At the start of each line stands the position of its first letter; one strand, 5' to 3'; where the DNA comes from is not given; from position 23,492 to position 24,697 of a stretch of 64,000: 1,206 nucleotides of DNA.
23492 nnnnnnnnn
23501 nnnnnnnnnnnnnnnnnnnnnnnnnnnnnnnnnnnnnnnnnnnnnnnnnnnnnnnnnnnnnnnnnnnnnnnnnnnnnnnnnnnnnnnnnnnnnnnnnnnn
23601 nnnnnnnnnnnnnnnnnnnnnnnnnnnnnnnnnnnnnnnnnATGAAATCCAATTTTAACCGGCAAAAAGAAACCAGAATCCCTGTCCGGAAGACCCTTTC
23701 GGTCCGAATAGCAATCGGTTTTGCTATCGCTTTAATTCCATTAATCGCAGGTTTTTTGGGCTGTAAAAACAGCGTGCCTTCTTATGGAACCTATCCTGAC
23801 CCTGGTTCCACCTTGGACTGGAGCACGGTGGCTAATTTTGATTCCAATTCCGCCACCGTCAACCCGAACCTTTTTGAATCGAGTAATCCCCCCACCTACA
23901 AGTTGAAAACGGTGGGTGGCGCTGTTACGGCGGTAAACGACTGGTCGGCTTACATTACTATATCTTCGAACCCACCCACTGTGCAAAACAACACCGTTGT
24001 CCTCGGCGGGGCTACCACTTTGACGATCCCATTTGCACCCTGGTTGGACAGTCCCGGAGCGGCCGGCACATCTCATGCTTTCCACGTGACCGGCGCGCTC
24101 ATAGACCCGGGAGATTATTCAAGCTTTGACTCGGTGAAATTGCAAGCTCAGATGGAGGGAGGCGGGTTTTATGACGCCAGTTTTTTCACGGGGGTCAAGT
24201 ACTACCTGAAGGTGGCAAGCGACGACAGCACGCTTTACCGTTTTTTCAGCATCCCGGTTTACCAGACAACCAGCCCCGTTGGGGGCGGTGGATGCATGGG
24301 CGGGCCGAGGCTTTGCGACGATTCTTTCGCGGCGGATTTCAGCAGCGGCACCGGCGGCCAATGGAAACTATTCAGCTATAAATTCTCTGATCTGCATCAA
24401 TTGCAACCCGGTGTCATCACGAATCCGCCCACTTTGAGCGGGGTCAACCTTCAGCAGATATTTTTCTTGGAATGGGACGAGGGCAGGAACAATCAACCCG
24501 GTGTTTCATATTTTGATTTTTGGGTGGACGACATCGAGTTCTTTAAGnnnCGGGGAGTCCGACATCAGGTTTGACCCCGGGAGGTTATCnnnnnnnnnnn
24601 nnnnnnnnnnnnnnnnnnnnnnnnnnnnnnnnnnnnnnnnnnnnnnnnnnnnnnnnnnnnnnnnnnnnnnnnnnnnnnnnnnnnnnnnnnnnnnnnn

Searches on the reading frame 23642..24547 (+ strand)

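Call 27: search_protein_families(library=pfam, proteins=[window:23642-24547:+], max_evalue=0.001)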
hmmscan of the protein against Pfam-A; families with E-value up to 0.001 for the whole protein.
window:23642-24547:+ (302 aa): 0 families

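Call 77: search_protein_families(library=pfam, proteins=[window:23642-24547:+], max_evalue=5)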
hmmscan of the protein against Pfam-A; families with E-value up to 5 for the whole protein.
window:23642-24547:+ (302 aa): 0 families

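Call 78: search_protein_families(library=ncbifam, proteins=[window:23642-24547:+], max_evalue=1)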
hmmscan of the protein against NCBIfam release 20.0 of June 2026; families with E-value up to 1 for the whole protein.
window:23642-24547:+ (302 aa): 1 family
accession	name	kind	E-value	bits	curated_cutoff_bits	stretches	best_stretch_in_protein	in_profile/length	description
NF005900.0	PRK07874.1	equivalog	0.022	15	114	1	6-39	46-79/80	ATP synthase F0 subunit C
